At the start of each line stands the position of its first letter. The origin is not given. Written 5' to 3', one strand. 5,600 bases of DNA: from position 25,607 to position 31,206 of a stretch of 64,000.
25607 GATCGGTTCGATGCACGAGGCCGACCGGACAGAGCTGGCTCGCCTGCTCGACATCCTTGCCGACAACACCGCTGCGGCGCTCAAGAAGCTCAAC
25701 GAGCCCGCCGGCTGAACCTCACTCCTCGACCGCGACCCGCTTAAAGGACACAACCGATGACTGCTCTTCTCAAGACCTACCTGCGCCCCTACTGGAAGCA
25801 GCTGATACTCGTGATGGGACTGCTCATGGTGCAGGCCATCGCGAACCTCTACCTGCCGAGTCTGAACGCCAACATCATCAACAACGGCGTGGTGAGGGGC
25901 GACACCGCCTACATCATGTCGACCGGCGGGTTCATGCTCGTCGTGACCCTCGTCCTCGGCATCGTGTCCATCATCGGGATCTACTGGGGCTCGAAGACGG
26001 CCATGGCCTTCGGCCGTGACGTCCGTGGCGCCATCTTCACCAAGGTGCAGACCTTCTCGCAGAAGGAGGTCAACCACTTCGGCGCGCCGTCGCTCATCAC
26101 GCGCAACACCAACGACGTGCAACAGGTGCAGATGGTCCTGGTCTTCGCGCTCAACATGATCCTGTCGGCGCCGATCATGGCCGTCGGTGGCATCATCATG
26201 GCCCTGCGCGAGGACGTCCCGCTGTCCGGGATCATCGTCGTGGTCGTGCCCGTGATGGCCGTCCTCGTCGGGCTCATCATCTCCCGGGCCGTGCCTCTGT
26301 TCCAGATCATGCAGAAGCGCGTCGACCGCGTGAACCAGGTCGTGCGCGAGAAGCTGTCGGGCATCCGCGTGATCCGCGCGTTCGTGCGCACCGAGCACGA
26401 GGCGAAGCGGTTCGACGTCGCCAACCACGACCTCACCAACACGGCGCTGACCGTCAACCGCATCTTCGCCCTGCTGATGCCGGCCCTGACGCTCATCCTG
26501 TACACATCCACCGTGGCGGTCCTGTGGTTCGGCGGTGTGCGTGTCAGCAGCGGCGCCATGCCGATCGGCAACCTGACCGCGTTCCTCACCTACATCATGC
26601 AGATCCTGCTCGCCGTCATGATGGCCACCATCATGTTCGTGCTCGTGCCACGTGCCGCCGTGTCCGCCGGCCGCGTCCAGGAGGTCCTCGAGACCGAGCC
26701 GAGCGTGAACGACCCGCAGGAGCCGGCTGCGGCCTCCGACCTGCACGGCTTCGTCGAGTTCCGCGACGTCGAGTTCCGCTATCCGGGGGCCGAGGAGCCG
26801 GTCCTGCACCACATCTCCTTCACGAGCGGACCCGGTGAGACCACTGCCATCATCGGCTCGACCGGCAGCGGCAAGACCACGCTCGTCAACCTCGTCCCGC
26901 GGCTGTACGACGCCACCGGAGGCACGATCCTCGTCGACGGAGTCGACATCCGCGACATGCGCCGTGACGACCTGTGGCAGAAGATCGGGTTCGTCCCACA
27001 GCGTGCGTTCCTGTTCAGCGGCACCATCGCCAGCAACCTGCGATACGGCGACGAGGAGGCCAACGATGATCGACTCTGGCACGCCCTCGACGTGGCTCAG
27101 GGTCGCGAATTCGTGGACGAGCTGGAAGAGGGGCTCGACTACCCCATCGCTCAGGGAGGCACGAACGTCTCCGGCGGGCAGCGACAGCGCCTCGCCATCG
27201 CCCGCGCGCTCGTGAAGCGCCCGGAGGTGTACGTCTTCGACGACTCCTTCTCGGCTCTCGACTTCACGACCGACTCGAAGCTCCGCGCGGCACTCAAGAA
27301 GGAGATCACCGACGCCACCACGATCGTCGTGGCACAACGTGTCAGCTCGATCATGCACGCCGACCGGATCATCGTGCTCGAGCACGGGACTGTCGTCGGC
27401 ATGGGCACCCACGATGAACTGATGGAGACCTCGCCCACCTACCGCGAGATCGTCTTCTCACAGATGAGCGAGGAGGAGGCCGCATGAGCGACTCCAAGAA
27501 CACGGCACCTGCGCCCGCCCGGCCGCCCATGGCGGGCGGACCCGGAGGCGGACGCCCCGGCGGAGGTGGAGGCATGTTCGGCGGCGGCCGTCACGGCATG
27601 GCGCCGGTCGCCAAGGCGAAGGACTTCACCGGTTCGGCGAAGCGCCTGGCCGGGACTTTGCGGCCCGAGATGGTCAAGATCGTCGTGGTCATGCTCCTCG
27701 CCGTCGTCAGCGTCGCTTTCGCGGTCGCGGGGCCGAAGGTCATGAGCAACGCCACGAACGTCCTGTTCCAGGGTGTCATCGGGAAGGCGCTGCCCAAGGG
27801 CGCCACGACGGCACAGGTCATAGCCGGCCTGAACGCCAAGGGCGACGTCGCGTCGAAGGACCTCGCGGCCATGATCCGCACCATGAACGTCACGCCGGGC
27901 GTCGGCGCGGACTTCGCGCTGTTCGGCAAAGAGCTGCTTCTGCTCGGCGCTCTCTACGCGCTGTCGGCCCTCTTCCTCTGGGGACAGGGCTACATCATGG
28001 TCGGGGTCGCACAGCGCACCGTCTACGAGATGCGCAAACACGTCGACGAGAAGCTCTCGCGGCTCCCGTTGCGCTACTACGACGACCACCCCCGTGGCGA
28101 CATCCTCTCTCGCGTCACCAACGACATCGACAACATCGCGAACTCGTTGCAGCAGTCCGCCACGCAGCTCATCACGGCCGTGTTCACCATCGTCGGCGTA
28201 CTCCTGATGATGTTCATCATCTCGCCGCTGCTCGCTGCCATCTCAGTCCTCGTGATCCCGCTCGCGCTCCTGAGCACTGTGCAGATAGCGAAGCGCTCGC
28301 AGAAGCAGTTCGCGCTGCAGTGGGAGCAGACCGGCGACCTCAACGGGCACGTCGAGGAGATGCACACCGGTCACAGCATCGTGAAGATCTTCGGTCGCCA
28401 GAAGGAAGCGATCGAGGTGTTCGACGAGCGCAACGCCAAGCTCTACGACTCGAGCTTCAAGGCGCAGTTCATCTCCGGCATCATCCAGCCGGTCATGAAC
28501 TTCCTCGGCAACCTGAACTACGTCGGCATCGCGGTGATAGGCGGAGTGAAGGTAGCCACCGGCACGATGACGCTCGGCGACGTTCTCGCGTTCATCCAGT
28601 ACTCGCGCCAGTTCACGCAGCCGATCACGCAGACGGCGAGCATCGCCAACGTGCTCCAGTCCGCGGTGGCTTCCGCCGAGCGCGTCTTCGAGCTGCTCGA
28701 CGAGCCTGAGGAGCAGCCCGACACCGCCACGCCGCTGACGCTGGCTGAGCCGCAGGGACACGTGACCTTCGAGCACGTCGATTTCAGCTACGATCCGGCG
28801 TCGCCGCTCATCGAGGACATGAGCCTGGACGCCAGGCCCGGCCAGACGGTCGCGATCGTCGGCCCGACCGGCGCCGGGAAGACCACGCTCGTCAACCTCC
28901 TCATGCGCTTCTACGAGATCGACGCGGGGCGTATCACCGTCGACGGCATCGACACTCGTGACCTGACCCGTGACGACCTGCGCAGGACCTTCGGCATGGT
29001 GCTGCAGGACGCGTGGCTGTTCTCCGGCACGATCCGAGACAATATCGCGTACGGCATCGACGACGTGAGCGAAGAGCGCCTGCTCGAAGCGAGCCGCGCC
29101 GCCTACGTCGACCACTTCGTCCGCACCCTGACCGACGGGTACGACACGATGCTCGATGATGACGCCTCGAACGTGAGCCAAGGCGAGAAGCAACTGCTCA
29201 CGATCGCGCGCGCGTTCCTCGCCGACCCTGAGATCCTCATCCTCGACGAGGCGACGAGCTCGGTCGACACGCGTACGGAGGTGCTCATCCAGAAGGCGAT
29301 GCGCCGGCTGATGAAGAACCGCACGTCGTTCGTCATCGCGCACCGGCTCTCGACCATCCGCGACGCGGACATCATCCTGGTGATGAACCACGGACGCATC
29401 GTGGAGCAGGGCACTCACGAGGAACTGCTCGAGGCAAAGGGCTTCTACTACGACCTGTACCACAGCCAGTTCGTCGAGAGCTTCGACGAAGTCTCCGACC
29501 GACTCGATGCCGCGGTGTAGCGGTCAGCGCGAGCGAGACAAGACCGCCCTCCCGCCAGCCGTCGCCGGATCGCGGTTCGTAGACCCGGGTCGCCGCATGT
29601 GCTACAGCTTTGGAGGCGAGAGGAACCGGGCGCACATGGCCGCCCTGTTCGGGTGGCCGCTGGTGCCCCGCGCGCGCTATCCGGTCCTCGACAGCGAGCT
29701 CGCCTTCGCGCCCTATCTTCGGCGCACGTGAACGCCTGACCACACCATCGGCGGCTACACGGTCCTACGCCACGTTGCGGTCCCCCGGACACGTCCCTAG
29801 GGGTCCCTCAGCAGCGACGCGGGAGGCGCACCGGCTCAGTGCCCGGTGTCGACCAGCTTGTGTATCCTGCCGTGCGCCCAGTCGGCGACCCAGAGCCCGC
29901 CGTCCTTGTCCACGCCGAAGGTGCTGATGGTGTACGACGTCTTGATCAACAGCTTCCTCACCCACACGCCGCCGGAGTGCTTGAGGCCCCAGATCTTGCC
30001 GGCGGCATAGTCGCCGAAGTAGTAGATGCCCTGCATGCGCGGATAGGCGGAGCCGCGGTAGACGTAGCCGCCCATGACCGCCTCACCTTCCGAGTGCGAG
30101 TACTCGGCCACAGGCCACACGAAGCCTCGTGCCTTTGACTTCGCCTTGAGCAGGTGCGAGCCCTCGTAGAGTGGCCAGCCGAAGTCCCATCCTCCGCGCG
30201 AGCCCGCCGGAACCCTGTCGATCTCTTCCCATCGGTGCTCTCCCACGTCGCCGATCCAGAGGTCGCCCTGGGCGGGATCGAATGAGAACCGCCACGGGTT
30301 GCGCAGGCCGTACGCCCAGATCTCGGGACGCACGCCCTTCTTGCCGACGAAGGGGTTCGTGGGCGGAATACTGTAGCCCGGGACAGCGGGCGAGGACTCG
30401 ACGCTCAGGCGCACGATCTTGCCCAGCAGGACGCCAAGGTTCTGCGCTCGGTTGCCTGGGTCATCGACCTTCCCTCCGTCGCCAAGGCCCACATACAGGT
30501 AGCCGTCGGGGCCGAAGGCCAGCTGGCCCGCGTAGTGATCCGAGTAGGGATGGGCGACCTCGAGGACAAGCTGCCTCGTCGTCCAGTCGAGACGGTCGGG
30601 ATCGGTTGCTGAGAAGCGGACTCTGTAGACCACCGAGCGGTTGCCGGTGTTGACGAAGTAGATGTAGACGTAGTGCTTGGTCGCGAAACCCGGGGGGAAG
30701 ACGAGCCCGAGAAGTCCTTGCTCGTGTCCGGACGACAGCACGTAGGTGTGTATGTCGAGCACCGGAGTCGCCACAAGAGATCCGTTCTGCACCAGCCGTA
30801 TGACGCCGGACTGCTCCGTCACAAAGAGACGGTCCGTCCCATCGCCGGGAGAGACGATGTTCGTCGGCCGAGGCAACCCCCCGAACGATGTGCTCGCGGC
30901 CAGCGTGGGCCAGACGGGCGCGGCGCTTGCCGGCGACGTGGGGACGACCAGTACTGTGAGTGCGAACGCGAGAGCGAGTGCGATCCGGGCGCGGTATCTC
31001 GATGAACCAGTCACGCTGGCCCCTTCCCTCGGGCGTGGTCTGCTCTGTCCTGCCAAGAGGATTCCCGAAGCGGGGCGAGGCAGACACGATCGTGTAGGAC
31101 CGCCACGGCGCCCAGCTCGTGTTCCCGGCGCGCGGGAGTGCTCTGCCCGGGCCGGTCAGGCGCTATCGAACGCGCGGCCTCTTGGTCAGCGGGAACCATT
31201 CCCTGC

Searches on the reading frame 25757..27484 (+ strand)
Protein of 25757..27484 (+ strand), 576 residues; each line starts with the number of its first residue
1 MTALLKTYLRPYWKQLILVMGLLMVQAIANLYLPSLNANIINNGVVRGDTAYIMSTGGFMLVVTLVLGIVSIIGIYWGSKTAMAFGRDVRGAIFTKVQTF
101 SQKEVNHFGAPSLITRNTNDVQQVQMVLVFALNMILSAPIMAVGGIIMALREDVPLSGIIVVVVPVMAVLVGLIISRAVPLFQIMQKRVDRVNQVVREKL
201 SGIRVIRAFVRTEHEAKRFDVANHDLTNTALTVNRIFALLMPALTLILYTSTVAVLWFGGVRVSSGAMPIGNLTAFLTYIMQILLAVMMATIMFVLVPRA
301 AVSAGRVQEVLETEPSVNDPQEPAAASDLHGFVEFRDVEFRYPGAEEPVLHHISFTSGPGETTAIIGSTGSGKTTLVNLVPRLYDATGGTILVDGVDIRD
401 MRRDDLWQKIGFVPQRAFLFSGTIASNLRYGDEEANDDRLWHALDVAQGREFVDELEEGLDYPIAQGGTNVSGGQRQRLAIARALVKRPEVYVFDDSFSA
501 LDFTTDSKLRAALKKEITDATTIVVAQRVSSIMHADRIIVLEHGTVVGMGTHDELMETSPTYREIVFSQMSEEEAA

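Call 23: search_protein_families(library=pfam, proteins=[window:25757-27484:+], max_evalue=0.001)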
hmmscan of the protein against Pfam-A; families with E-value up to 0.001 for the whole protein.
window:25757-27484:+ (576 aa): 3 families
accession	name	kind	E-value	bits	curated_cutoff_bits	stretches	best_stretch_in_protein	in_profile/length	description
PF00664.28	ABC_membrane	-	4.1e-41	141.9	28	1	16-285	1-272/274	ABC transporter transmembrane region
PF00005.33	ABC_tran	-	1.8e-27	97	25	1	350-498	1-136/137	ABC transporter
PF02463.25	SMC_N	-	9.6e-06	25.6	40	1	415-541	135-211/220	RecF/RecN/SMC N terminal domain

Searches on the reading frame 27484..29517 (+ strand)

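Call 23: search_protein_families(library=pfam, proteins=[window:27484-29517:+], max_evalue=0.001)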
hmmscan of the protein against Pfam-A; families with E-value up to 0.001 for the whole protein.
window:27484-29517:+ (678 aa): 6 families
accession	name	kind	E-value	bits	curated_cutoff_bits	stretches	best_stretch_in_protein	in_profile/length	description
PF00664.28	ABC_membrane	-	4.2e-56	191.1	28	1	67-380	2-273/274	ABC transporter transmembrane region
PF00005.33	ABC_tran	-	1.8e-30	106.8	25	1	444-592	2-137/137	ABC transporter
PF13401.12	AAA_22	-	6.2e-05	23.8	27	1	454-543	6-73/130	AAA domain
PF13304.12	AAA_21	-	0.00013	22.6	27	0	560-614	234-281/304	AAA domain, putative AbiEii toxin, Type IV TA system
PF02463.25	SMC_N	-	0.00072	19.5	40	0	563-634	136-211/220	RecF/RecN/SMC N terminal domain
PF13191.12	AAA_16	-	0.00093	20.2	32.6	0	451-607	23-157/167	AAA ATPase domain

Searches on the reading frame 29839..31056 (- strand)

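Call 23: search_protein_families(library=pfam, proteins=[window:29839-31056:-], max_evalue=0.001)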
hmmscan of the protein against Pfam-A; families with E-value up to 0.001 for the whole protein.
window:29839-31056:- (406 aa): 2 families
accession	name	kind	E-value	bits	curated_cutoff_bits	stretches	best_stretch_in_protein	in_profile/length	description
PF07995.17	GSDH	-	8.5e-45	153.9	25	1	71-392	11-323/332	Glucose / Sorbosone dehydrogenase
PF01436.27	NHL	-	1.5e-05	25.2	20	0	382-400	9-27/28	NHL repeat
